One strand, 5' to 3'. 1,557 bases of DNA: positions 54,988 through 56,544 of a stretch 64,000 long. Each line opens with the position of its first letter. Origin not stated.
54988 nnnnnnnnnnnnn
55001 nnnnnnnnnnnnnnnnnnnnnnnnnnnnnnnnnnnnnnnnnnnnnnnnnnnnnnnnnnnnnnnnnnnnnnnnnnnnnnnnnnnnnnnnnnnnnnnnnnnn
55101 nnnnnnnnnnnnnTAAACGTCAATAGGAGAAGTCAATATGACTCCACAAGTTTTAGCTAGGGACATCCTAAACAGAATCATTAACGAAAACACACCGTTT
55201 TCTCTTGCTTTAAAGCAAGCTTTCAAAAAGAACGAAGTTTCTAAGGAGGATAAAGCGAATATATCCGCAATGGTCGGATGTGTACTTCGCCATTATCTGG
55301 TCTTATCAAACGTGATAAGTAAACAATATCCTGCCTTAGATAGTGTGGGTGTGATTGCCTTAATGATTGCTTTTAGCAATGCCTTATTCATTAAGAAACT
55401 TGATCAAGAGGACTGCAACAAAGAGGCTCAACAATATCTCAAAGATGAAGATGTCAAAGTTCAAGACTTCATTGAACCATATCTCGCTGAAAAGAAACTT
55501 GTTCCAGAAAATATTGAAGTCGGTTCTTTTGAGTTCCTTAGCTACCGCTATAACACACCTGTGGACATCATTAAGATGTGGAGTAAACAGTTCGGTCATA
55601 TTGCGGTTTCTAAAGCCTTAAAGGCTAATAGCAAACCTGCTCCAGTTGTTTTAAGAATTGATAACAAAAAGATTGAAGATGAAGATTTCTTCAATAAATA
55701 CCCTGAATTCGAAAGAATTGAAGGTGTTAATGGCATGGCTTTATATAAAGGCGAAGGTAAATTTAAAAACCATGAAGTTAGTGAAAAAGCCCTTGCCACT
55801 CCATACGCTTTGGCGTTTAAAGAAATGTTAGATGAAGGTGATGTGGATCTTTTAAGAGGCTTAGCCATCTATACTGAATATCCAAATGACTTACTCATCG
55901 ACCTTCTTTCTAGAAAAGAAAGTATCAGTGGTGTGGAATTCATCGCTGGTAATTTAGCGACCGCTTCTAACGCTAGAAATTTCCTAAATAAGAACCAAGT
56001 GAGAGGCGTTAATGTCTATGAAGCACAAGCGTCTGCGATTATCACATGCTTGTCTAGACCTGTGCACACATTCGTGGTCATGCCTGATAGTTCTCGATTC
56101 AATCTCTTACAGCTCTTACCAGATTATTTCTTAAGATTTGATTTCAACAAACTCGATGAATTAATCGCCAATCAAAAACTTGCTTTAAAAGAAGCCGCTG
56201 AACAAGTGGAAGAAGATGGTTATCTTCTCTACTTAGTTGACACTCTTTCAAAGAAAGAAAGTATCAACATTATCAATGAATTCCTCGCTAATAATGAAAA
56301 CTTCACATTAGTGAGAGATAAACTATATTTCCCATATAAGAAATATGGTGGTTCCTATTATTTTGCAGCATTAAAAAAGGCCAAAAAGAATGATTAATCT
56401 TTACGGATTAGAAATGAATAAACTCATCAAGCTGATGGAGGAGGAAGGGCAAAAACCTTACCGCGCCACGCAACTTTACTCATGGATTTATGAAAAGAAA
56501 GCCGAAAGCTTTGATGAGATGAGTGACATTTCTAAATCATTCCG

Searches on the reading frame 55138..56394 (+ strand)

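Call 78: search_protein_families(library=pfam, proteins=[window:55138-56394:+], max_evalue=0.001)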
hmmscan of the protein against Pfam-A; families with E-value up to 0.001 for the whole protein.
window:55138-56394:+ (419 aa): 1 family
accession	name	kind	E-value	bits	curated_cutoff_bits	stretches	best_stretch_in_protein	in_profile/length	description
PF22458.1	RsmF-B_ferredox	-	0.00083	19.9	27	0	144-186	5-46/74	Methyltr_RsmF/B-like, ferredoxin-like domain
